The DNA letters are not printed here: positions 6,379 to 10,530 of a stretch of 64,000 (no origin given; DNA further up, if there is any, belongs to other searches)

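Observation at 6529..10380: Single 1283-aa polypeptide fusing an MMPL exporter, a PlsC-type acyltransferase and a SAM methyltransferase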

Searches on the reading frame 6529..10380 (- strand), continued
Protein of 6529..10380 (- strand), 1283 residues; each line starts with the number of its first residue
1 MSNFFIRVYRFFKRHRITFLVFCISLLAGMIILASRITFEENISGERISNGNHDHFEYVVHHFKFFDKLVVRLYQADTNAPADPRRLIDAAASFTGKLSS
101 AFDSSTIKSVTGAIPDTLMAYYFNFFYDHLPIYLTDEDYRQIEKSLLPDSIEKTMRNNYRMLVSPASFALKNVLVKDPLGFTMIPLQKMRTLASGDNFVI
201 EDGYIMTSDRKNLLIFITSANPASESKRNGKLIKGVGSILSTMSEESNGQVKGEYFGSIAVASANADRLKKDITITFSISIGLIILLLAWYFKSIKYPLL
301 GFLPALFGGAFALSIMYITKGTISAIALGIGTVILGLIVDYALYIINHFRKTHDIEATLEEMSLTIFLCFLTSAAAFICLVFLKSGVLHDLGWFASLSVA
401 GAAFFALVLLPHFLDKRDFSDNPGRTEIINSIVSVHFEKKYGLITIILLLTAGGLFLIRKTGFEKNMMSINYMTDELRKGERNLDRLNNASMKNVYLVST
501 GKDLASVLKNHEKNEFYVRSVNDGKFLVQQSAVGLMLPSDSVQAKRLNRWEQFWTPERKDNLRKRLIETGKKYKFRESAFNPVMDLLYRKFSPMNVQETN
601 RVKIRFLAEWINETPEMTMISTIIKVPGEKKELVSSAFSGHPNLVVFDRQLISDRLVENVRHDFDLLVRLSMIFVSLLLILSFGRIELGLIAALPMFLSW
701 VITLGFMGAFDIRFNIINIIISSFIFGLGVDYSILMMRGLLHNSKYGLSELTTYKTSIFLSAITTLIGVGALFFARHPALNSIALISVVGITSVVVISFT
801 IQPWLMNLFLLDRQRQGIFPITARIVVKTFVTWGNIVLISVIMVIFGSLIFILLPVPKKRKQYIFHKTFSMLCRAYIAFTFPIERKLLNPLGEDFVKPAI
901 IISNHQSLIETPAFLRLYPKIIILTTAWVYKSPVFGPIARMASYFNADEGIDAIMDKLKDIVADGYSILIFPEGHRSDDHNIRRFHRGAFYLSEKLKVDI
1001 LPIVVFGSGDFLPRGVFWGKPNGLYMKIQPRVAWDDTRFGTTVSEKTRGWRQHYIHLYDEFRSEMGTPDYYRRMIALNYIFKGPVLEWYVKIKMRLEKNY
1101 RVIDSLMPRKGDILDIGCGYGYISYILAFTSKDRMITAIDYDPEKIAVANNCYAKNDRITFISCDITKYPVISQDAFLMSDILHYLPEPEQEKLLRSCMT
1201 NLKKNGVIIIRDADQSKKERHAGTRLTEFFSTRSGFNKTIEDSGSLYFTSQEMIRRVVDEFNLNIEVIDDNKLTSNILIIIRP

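Call 9: find_homologous_proteins(query=window:6529-10380:-, max_evalue=1e-10)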
Query window:6529-10380:- (1283 aa): 208 proteins with E <= 1e-10 among 8000 candidates; the best 120 are listed.
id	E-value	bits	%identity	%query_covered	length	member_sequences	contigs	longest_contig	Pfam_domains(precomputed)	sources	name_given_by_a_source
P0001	0.0e+0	2888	100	100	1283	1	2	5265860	PF13847.13,PF13489.13,PF03176.22,PF05175.21,PF13649.13,PF00891.25,PF01739.25,PF01553.27,PF08241.19,PF08242.19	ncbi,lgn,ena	-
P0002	0.0e+0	1775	60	100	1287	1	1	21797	PF13847.13,PF13489.13,PF03176.22,PF05175.21,PF13649.13,PF00891.25,PF01553.27,PF08241.19,PF08242.19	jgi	jgi:uncharacterized protein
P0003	0.0e+0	1769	60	100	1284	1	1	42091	PF13847.13,PF13489.13,PF03176.22,PF05175.21,PF13649.13,PF00891.25,PF01739.25,PF01553.27,PF08241.19,PF08242.19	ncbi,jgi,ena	-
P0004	0.0e+0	1744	60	100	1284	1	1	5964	PF13847.13,PF13489.13,PF03176.22,PF05175.21,PF13649.13,PF00891.25,PF01553.27,PF08241.19,PF08242.19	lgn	-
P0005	0.0e+0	1738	59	100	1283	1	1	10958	PF13847.13,PF13489.13,PF03176.22,PF05175.21,PF13649.13,PF00891.25,PF01553.27,PF08241.19,PF08242.19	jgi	jgi:uncharacterized protein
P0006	0.0e+0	1733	61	96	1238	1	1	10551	PF13847.13,PF13489.13,PF03176.22,PF05175.21,PF13649.13,PF01553.27,PF08241.19,PF08242.19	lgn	-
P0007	0.0e+0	1732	59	100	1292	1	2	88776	PF13847.13,PF13489.13,PF03176.22,PF05175.21,PF13649.13,PF00891.25,PF01553.27,PF08241.19,PF08242.19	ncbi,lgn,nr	ncbi:MAG: methyltransferase domain-containing protein [Bacteroidetes bacterium]|nr:methyltransferase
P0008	0.0e+0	1689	57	100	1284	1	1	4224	PF13847.13,PF13489.13,PF03176.22,PF05175.21,PF13649.13,PF00891.25,PF01739.25,PF01553.27,PF08241.19,PF08242.19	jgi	jgi:uncharacterized protein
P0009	0.0e+0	1569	55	100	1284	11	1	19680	PF13847.13,PF13489.13,PF03176.22,PF05175.21,PF13649.13,PF00891.25,PF01739.25,PF01553.27,PF08241.19,PF08242.19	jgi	-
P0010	0.0e+0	1560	54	100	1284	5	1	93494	PF13847.13,PF13489.13,PF03176.22,PF05175.21,PF13649.13,PF00891.25,PF01553.27,PF08241.19,PF08242.19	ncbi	-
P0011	0.0e+0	1560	54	100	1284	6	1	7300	PF13847.13,PF13489.13,PF03176.22,PF05175.21,PF13649.13,PF00891.25,PF01553.27,PF08241.19,PF08242.19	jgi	-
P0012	0.0e+0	1557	54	100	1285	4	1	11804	PF13847.13,PF13489.13,PF03176.22,PF05175.21,PF13649.13,PF00891.25,PF01553.27,PF08241.19,PF08242.19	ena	-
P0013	0.0e+0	1554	54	100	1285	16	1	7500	PF13847.13,PF13489.13,PF03176.22,PF03848.21,PF05175.21,PF13649.13,PF00891.25,PF01739.25,PF01553.27,PF08241.19,PF08242.19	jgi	jgi:1-acyl-sn-glycerol-3-phosphate acyltransferase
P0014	0.0e+0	1550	54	100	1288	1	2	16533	PF13847.13,PF13489.13,PF03176.22,PF05175.21,PF13649.13,PF00891.25,PF01739.25,PF01553.27,PF08241.19,PF08242.19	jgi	-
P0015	0.0e+0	1540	54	100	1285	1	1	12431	PF13847.13,PF13489.13,PF03176.22,PF05175.21,PF13649.13,PF00891.25,PF01553.27,PF08241.19,PF08242.19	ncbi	-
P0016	0.0e+0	1539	53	100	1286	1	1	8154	PF13847.13,PF13489.13,PF03176.22,PF05175.21,PF13649.13,PF00891.25,PF01739.25,PF01553.27,PF08241.19,PF08242.19,PF05401.17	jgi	jgi:1-acyl-sn-glycerol-3-phosphate acyltransferase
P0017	0.0e+0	1533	54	100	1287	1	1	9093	PF13847.13,PF13489.13,PF03176.22,PF03848.21,PF05175.21,PF13649.13,PF17987.8,PF01553.27,PF08241.19,PF08242.19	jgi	jgi:uncharacterized protein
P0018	0.0e+0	1529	54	100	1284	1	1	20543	PF13847.13,PF13489.13,PF03176.22,PF05175.21,PF13649.13,PF00891.25,PF01553.27,PF08241.19,PF08242.19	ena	-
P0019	0.0e+0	1522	54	100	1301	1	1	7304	PF13847.13,PF13489.13,PF03176.22,PF03848.21,PF05175.21,PF13649.13,PF00891.25,PF01739.25,PF01553.27,PF08241.19,PF08242.19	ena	-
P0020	0.0e+0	1520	53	100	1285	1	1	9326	PF13847.13,PF13489.13,PF03176.22,PF05175.21,PF13649.13,PF01739.25,PF01553.27,PF08241.19,PF08242.19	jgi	jgi:1-acyl-sn-glycerol-3-phosphate acyltransferase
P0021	0.0e+0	1516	54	100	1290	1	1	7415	PF13847.13,PF13489.13,PF03176.22,PF05175.21,PF13649.13,PF01553.27,PF08241.19,PF08242.19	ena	-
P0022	0.0e+0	1516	53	100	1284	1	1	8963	PF13847.13,PF13489.13,PF03176.22,PF05175.21,PF13649.13,PF00891.25,PF01553.27,PF08241.19,PF08242.19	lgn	-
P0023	0.0e+0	1512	52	100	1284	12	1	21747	PF13847.13,PF13489.13,PF03176.22,PF05175.21,PF13649.13,PF01553.27,PF08241.19,PF08242.19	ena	-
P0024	0.0e+0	1509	54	97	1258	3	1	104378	PF13847.13,PF13489.13,PF03176.22,PF05175.21,PF13649.13,PF00891.25,PF01553.27,PF08241.19,PF08242.19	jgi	jgi:1-acyl-sn-glycerol-3-phosphate acyltransferase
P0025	0.0e+0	1508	53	100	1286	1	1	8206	PF13847.13,PF13489.13,PF03176.22,PF03848.21,PF05175.21,PF13649.13,PF01553.27,PF08241.19,PF08242.19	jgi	jgi:uncharacterized protein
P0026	0.0e+0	1502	53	100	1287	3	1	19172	PF13847.13,PF13489.13,PF03176.22,PF05175.21,PF13649.13,PF01553.27,PF08241.19,PF08242.19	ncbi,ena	-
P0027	0.0e+0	1496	51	100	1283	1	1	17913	PF13847.13,PF13489.13,PF03176.22,PF05175.21,PF13649.13,PF00891.25,PF01739.25,PF01553.27,PF08241.19,PF08242.19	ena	-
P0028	0.0e+0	1493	53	100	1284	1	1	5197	PF13847.13,PF13489.13,PF03176.22,PF05175.21,PF13649.13,PF00891.25,PF01553.27,PF08241.19,PF08242.19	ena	-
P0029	0.0e+0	1491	52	100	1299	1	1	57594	PF13847.13,PF13489.13,PF03176.22,PF05175.21,PF13649.13,PF00891.25,PF01553.27,PF08241.19,PF08242.19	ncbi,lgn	-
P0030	0.0e+0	1490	53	100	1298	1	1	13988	PF13847.13,PF13489.13,PF03176.22,PF05175.21,PF13649.13,PF01553.27,PF08241.19,PF08242.19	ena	-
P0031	0.0e+0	1489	52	100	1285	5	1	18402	PF13847.13,PF13489.13,PF03176.22,PF05175.21,PF13649.13,PF00891.25,PF01739.25,PF01553.27,PF08241.19,PF08242.19,PF05401.17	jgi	-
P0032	0.0e+0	1489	52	100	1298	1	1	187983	PF13847.13,PF13489.13,PF03176.22,PF05175.21,PF13649.13,PF00891.25,PF01553.27,PF08241.19,PF08242.19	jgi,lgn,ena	-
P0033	0.0e+0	1487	52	100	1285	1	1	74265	PF13847.13,PF13489.13,PF03176.22,PF05175.21,PF13649.13,PF00891.25,PF01553.27,PF08241.19,PF08242.19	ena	-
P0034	0.0e+0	1487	52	100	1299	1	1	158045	PF13847.13,PF13489.13,PF03176.22,PF05175.21,PF13649.13,PF01553.27,PF08241.19,PF08242.19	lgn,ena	-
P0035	0.0e+0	1486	51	100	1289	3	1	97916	PF13847.13,PF13489.13,PF03176.22,PF05175.21,PF13649.13,PF00891.25,PF01553.27,PF08241.19,PF08242.19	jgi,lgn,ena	-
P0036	0.0e+0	1484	51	100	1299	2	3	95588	PF13847.13,PF13489.13,PF03176.22,PF05175.21,PF13649.13,PF00891.25,PF01553.27,PF08241.19,PF08242.19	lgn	-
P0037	0.0e+0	1484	53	100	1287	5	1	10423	PF13847.13,PF13489.13,PF03176.22,PF05175.21,PF13649.13,PF01553.27,PF08241.19,PF08242.19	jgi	-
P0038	0.0e+0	1483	53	100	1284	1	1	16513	PF13847.13,PF13489.13,PF03176.22,PF05175.21,PF13649.13,PF00891.25,PF01553.27,PF08241.19,PF08242.19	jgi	jgi:uncharacterized protein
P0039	0.0e+0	1479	52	98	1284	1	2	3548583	PF13847.13,PF03176.22,PF05175.21,PF13649.13,PF01553.27,PF08241.19,PF08242.19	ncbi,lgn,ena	-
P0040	0.0e+0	1472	53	97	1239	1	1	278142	PF13847.13,PF13489.13,PF03176.22,PF05175.21,PF13649.13,PF00891.25,PF01739.25,PF01553.27,PF08241.19,PF08242.19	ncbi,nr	ncbi:MAG: methyltransferase domain-containing protein [Bacteroidetes bacterium]|nr:methyltransferase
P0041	0.0e+0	1472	52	100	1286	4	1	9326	PF13847.13,PF13489.13,PF03176.22,PF05175.21,PF13649.13,PF00891.25,PF01553.27,PF08241.19,PF08242.19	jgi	-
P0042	0.0e+0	1470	52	100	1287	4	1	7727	PF13847.13,PF13489.13,PF03176.22,PF03848.21,PF05175.21,PF13649.13,PF01553.27,PF08241.19,PF08242.19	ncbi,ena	-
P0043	0.0e+0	1470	52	99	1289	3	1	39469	PF13847.13,PF13489.13,PF03176.22,PF05175.21,PF13649.13,PF01553.27,PF08241.19,PF08242.19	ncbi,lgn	-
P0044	0.0e+0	1466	52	100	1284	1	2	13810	PF13847.13,PF13489.13,PF05175.21,PF13649.13,PF01553.27,PF08241.19,PF08242.19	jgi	jgi:1-acyl-sn-glycerol-3-phosphate acyltransferase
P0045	0.0e+0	1464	52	100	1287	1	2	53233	PF13847.13,PF13489.13,PF03176.22,PF05175.21,PF13649.13,PF00891.25,PF00873.26,PF01553.27,PF08241.19,PF08242.19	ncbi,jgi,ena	jgi:1-acyl-sn-glycerol-3-phosphate acyltransferase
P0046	0.0e+0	1463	52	100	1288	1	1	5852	PF13847.13,PF13489.13,PF03176.22,PF05175.21,PF13649.13,PF01553.27,PF08241.19,PF08242.19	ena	-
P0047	0.0e+0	1462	52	100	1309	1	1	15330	PF13847.13,PF13489.13,PF03176.22,PF05175.21,PF13649.13,PF00891.25,PF01739.25,PF01553.27,PF08241.19,PF08242.19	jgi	jgi:uncharacterized protein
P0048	0.0e+0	1460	51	100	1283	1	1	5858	PF13847.13,PF13489.13,PF03176.22,PF05175.21,PF13649.13,PF01553.27,PF08241.19,PF08242.19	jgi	jgi:uncharacterized protein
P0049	0.0e+0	1460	51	100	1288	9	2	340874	PF13847.13,PF13489.13,PF03176.22,PF05175.21,PF13649.13,PF01553.27,PF08241.19,PF08242.19,PF05401.17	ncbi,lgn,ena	-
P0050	0.0e+0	1457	52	100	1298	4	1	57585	PF13847.13,PF13489.13,PF03176.22,PF05175.21,PF13649.13,PF00891.25,PF01553.27,PF08241.19,PF08242.19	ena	-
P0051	0.0e+0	1456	51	100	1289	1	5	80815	PF13847.13,PF13489.13,PF03176.22,PF05175.21,PF13649.13,PF01553.27,PF08241.19,PF08242.19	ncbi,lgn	-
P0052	0.0e+0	1455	51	100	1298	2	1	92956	PF13847.13,PF13489.13,PF03176.22,PF05175.21,PF13649.13,PF01553.27,PF08241.19,PF08242.19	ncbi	ncbi:MAG: MMPL family transporter [Bacteroidota bacterium]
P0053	0.0e+0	1453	51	100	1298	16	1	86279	PF13847.13,PF13489.13,PF03176.22,PF05175.21,PF13649.13,PF01553.27,PF08241.19,PF08242.19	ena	-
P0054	0.0e+0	1453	52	100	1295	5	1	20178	PF13847.13,PF13489.13,PF03176.22,PF05175.21,PF13649.13,PF01553.27,PF08241.19,PF08242.19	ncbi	-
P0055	0.0e+0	1452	51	100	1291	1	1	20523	PF13847.13,PF13489.13,PF03176.22,PF05175.21,PF13649.13,PF00891.25,PF01553.27,PF08241.19,PF08242.19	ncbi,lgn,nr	ncbi:MAG: MMPL family transporter [Bacteroidales bacterium]|nr:MMPL family transporter [Bacteroidale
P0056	0.0e+0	1452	51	100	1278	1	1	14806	PF13847.13,PF13489.13,PF03176.22,PF05175.21,PF13649.13,PF01553.27,PF08241.19,PF08242.19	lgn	-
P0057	0.0e+0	1451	50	100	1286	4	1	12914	PF13847.13,PF13489.13,PF03176.22,PF05175.21,PF13649.13,PF01553.27,PF08241.19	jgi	-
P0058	0.0e+0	1449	51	100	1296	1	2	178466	PF13847.13,PF13489.13,PF03176.22,PF05175.21,PF13649.13,PF00891.25,PF01553.27,PF08241.19,PF08242.19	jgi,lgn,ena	-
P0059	0.0e+0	1447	51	100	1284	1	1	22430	PF13847.13,PF13489.13,PF03176.22,PF13649.13,PF00891.25,PF01553.27,PF08241.19,PF08242.19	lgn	-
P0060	0.0e+0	1444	50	100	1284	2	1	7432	PF13847.13,PF13489.13,PF03176.22,PF05175.21,PF13649.13,PF00891.25,PF00873.26,PF01553.27,PF08241.19,PF08242.19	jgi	-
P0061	0.0e+0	1441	51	100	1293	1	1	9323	PF13847.13,PF13489.13,PF03176.22,PF05175.21,PF13649.13,PF00891.25,PF00873.26,PF01553.27,PF08241.19,PF08242.19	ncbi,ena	ncbi:MAG: MMPL family transporter [Bacteroidota bacterium]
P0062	0.0e+0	1440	51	100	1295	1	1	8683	PF13847.13,PF13489.13,PF03176.22,PF05175.21,PF13649.13,PF00891.25,PF01553.27,PF08241.19,PF08242.19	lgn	-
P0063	0.0e+0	1439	50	100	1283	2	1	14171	PF13847.13,PF13489.13,PF03176.22,PF05175.21,PF13649.13,PF00891.25,PF01553.27,PF08241.19,PF08242.19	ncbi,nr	ncbi:MAG TPA: MMPL family transporter [Bacteroidales bacterium]|nr:MMPL family transporter [Bacteroi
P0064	0.0e+0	1439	51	100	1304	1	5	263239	PF13847.13,PF13489.13,PF03176.22,PF05175.21,PF13649.13,PF01553.27,PF08241.19,PF08242.19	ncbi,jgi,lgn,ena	-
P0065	0.0e+0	1438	52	99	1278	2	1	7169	PF13847.13,PF13489.13,PF03176.22,PF05175.21,PF13649.13,PF01553.27,PF08241.19,PF08242.19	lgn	-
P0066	0.0e+0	1437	51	100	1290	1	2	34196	PF13847.13,PF03176.22,PF13649.13,PF00873.26,PF01553.27,PF08241.19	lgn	-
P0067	0.0e+0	1436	51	100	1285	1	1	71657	PF13847.13,PF03176.22,PF05175.21,PF13649.13,PF00891.25,PF01553.27,PF08241.19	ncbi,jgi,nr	ncbi:MAG: MMPL family transporter [Bacteroidales bacterium]|jgi:1-acyl-sn-glycerol-3-phosphate acylt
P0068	0.0e+0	1435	51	100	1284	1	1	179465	PF13847.13,PF13489.13,PF03176.22,PF05175.21,PF13649.13,PF00891.25,PF01553.27,PF08241.19,PF08242.19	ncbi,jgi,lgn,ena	jgi:1-acyl-sn-glycerol-3-phosphate acyltransferase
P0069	0.0e+0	1433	50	100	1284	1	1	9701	PF13847.13,PF13489.13,PF03176.22,PF05175.21,PF13649.13,PF00891.25,PF01739.25,PF01553.27,PF08241.19,PF08242.19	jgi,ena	-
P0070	0.0e+0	1426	51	100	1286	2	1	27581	PF13847.13,PF13489.13,PF03176.22,PF05175.21,PF13649.13,PF01553.27,PF08241.19,PF08242.19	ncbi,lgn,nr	ncbi:MAG: 1-acyl-sn-glycerol-3-phosphate acyltransferase [Bacteroidales bacterium]|nr:1-acyl-sn-glyc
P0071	0.0e+0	1425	51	100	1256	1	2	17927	PF13847.13,PF13489.13,PF03176.22,PF03848.21,PF05175.21,PF13649.13,PF01553.27,PF08241.19,PF08242.19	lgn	-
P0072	0.0e+0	1423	50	98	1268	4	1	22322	PF13847.13,PF13489.13,PF03176.22,PF05175.21,PF13649.13,PF01553.27,PF08241.19,PF08242.19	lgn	-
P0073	0.0e+0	1422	50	100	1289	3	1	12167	PF13847.13,PF13489.13,PF03176.22,PF05175.21,PF13649.13,PF01553.27,PF08241.19,PF08242.19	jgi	-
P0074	0.0e+0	1421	50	100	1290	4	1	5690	PF13847.13,PF13489.13,PF03176.22,PF05175.21,PF13649.13,PF01553.27,PF08241.19,PF08242.19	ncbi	-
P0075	0.0e+0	1418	50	100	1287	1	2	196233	PF13847.13,PF13489.13,PF03176.22,PF05175.21,PF13649.13,PF00891.25,PF01553.27,PF08241.19,PF08242.19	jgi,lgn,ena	-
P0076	0.0e+0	1415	50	100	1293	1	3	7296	PF13489.13,PF03176.22,PF05175.21,PF13649.13,PF00891.25,PF01553.27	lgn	-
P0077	0.0e+0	1412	50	100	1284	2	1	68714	PF13847.13,PF13489.13,PF03176.22,PF05175.21,PF13649.13,PF01553.27,PF08241.19,PF08242.19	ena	-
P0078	0.0e+0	1412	50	100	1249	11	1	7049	PF13847.13,PF13489.13,PF03176.22,PF05175.21,PF13649.13,PF01553.27,PF08241.19,PF08242.19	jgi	jgi:1-acyl-sn-glycerol-3-phosphate acyltransferase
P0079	0.0e+0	1408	51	97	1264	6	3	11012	PF13847.13,PF13489.13,PF03176.22,PF05175.21,PF13649.13,PF01553.27,PF08241.19,PF08242.19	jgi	jgi:1-acyl-sn-glycerol-3-phosphate acyltransferase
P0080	0.0e+0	1408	50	100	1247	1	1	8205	PF13847.13,PF13489.13,PF03176.22,PF05175.21,PF13649.13,PF01553.27,PF08241.19,PF08242.19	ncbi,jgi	jgi:1-acyl-sn-glycerol-3-phosphate acyltransferase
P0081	0.0e+0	1406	49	100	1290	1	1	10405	PF13847.13,PF13489.13,PF03176.22,PF05175.21,PF13649.13,PF01553.27,PF08241.19,PF08242.19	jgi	jgi:1-acyl-sn-glycerol-3-phosphate acyltransferase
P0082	0.0e+0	1406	50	100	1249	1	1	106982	PF13847.13,PF13489.13,PF03176.22,PF05175.21,PF13649.13,PF01739.25,PF01553.27,PF08241.19,PF08242.19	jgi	jgi:1-acyl-sn-glycerol-3-phosphate acyltransferase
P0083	0.0e+0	1405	50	100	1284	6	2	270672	PF13847.13,PF13489.13,PF03176.22,PF05175.21,PF13649.13,PF00891.25,PF01553.27,PF08241.19,PF08242.19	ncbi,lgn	-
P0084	0.0e+0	1403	50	99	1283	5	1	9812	PF13847.13,PF13489.13,PF03176.22,PF05175.21,PF13649.13,PF01553.27,PF08241.19,PF08242.19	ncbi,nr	ncbi:MAG TPA: methyltransferase domain-containing protein [Bacteroidales bacterium]|nr:methyltransfe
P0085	0.0e+0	1401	49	100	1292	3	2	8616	PF13847.13,PF13489.13,PF03176.22,PF05175.21,PF13649.13,PF00891.25,PF01553.27,PF08241.19,PF08242.19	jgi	jgi:1-acyl-sn-glycerol-3-phosphate acyltransferase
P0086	0.0e+0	1400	50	98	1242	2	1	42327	PF13847.13,PF13489.13,PF03176.22,PF05175.21,PF13649.13,PF01553.27,PF08241.19,PF08242.19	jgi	jgi:1-acyl-sn-glycerol-3-phosphate acyltransferase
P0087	0.0e+0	1399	49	100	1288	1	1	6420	PF13847.13,PF13489.13,PF03176.22,PF05175.21,PF13649.13,PF00891.25,PF01553.27,PF08241.19,PF08242.19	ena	-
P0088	0.0e+0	1398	51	97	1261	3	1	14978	PF13847.13,PF13489.13,PF03176.22,PF05175.21,PF13649.13,PF01553.27,PF08241.19,PF08242.19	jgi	-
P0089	0.0e+0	1390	50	100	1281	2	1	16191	PF13847.13,PF13489.13,PF03176.22,PF05175.21,PF13649.13,PF00891.25,PF01553.27,PF08241.19,PF08242.19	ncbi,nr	ncbi:MAG: MMPL family transporter, partial [Bacteroidales bacterium]|nr:MMPL family transporter [Bac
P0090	0.0e+0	1389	50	100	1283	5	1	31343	PF13847.13,PF13489.13,PF03176.22,PF05175.21,PF13649.13,PF00891.25,PF01739.25,PF01553.27,PF08241.19,PF08242.19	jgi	jgi:1-acyl-sn-glycerol-3-phosphate acyltransferase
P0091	0.0e+0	1376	49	100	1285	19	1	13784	PF13847.13,PF13489.13,PF03176.22,PF05175.21,PF13649.13,PF01553.27,PF08241.19,PF08242.19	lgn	-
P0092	0.0e+0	1374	48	100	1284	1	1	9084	PF13847.13,PF13489.13,PF03176.22,PF05175.21,PF13649.13,PF00891.25,PF01739.25,PF01553.27,PF08241.19,PF08242.19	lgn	-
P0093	0.0e+0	1371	49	100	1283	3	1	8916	PF13847.13,PF03176.22,PF05175.21,PF13649.13,PF01553.27,PF08241.19,PF08242.19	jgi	jgi:1-acyl-sn-glycerol-3-phosphate acyltransferase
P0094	0.0e+0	1360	49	100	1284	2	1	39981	PF13847.13,PF13489.13,PF03176.22,PF05175.21,PF13649.13,PF00891.25,PF01553.27,PF08241.19,PF08242.19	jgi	jgi:1-acyl-sn-glycerol-3-phosphate acyltransferase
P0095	0.0e+0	1352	49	100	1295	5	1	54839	PF13847.13,PF13489.13,PF03176.22,PF05175.21,PF13649.13,PF00891.25,PF01739.25,PF01553.27,PF08241.19,PF08242.19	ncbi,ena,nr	ncbi:MAG: 1-acyl-sn-glycerol-3-phosphate acyltransferase [Bacteroidales bacterium]|nr:1-acyl-sn-glyc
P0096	0.0e+0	1351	56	85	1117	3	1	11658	PF13847.13,PF13489.13,PF03176.22,PF05175.21,PF13649.13,PF00891.25,PF01739.25,PF01553.27,PF08241.19,PF08242.19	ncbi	ncbi:MAG: MMPL family transporter [bacterium]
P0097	0.0e+0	1347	48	100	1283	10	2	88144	PF13847.13,PF13489.13,PF03176.22,PF05175.21,PF13649.13,PF00891.25,PF01553.27,PF08241.19,PF08242.19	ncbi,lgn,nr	ncbi:MAG: methyltransferase domain-containing protein [Bacteroidales bacterium]|nr:methyltransferase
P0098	0.0e+0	1345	48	100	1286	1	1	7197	PF13847.13,PF13489.13,PF03176.22,PF05175.21,PF13649.13,PF00891.25,PF01739.25,PF01553.27,PF08241.19,PF08242.19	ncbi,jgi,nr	ncbi:MAG: methyltransferase domain-containing protein [Bacteroidia bacterium]|nr:methyltransferase d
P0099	0.0e+0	1336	48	100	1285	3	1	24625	PF13847.13,PF13489.13,PF03176.22,PF05175.21,PF13649.13,PF00891.25,PF01553.27,PF08241.19,PF08242.19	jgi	jgi:1-acyl-sn-glycerol-3-phosphate acyltransferase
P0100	0.0e+0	1336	50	94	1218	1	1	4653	PF13847.13,PF13489.13,PF03176.22,PF03848.21,PF05175.21,PF13649.13,PF01553.27,PF08241.19,PF08242.19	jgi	-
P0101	0.0e+0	1330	49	100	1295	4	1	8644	PF13847.13,PF13489.13,PF03176.22,PF05175.21,PF13649.13,PF00891.25,PF01553.27,PF08241.19,PF08242.19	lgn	-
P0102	0.0e+0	1329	50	96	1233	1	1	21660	PF13847.13,PF13489.13,PF03176.22,PF05175.21,PF13649.13,PF00891.25,PF01553.27,PF08241.19,PF08242.19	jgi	-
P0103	0.0e+0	1327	47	100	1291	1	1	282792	PF13847.13,PF13489.13,PF03176.22,PF05175.21,PF13649.13,PF01553.27,PF08241.19,PF08242.19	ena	-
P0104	0.0e+0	1327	48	100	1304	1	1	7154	PF13847.13,PF13489.13,PF03176.22,PF05175.21,PF13649.13,PF01553.27,PF08241.19,PF08242.19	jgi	-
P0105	0.0e+0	1327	48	100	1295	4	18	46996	PF13847.13,PF13489.13,PF03176.22,PF05175.21,PF13649.13,PF01739.25,PF01553.27,PF08241.19,PF08242.19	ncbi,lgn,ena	-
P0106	0.0e+0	1320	49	99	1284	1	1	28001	PF13847.13,PF13489.13,PF03176.22,PF05175.21,PF13649.13,PF01553.27,PF08241.19,PF08242.19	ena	-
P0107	0.0e+0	1317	48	100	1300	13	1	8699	PF13847.13,PF13489.13,PF03176.22,PF13649.13,PF01553.27,PF08241.19,PF08242.19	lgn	-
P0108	0.0e+0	1315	48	100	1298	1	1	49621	PF13847.13,PF13489.13,PF03176.22,PF05175.21,PF13649.13,PF01553.27,PF08241.19,PF08242.19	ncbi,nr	ncbi:MAG: 1-acyl-sn-glycerol-3-phosphate acyltransferase [Bacteroidales bacterium]|nr:1-acyl-sn-glyc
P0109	0.0e+0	1314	48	100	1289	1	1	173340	PF13847.13,PF13489.13,PF03176.22,PF05175.21,PF13649.13,PF01553.27,PF08241.19,PF08242.19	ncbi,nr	ncbi:MAG: MMPL family transporter [Bacteroidetes bacterium]|nr:MMPL family transporter [Bacteroidota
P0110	0.0e+0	1314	47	100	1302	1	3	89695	PF13847.13,PF13489.13,PF03176.22,PF05175.21,PF13649.13,PF00891.25,PF01553.27,PF08241.19,PF08242.19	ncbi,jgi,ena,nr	ncbi:MAG: methyltransferase domain-containing protein [Bacteroidetes bacterium]|nr:MAG: methyltransf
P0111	0.0e+0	1312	48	100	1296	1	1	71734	PF13847.13,PF13489.13,PF03176.22,PF05175.21,PF13649.13,PF00891.25,PF01553.27,PF08241.19,PF08242.19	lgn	-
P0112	0.0e+0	1312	47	100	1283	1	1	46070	PF13847.13,PF13489.13,PF03176.22,PF05175.21,PF13649.13,PF00891.25,PF01553.27,PF08241.19,PF08242.19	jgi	jgi:uncharacterized protein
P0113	0.0e+0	1311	48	100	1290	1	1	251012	PF13489.13,PF03176.22,PF05175.21,PF13649.13,PF01553.27,PF08241.19,PF08242.19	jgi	-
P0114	0.0e+0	1306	47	100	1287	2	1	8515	PF13847.13,PF13489.13,PF03176.22,PF05175.21,PF13649.13,PF01553.27,PF08241.19,PF08242.19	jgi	jgi:uncharacterized protein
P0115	0.0e+0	1305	48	100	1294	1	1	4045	PF13489.13,PF03176.22,PF13649.13,PF01553.27,PF08241.19,PF08242.19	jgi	-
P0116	0.0e+0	1295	47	100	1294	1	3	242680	PF13847.13,PF13489.13,PF03176.22,PF05175.21,PF13649.13,PF01739.25,PF01553.27,PF08241.19,PF08242.19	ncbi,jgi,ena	-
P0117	0.0e+0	1289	48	99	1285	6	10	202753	PF13847.13,PF13489.13,PF03176.22,PF05175.21,PF13649.13,PF01553.27,PF08241.19,PF08242.19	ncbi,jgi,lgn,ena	jgi:uncharacterized protein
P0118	0.0e+0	1289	47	100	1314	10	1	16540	PF13847.13,PF13489.13,PF03176.22,PF05175.21,PF13649.13,PF01553.27,PF08241.19,PF08242.19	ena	-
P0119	0.0e+0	1288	54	83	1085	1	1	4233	PF13847.13,PF13489.13,PF03176.22,PF05175.21,PF13649.13,PF01553.27,PF08241.19,PF08242.19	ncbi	-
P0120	0.0e+0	1287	47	100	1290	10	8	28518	PF13847.13,PF13489.13,PF03176.22,PF05175.21,PF13649.13,PF01553.27,PF08241.19,PF08242.19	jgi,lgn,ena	jgi:1-acyl-sn-glycerol-3-phosphate acyltransferase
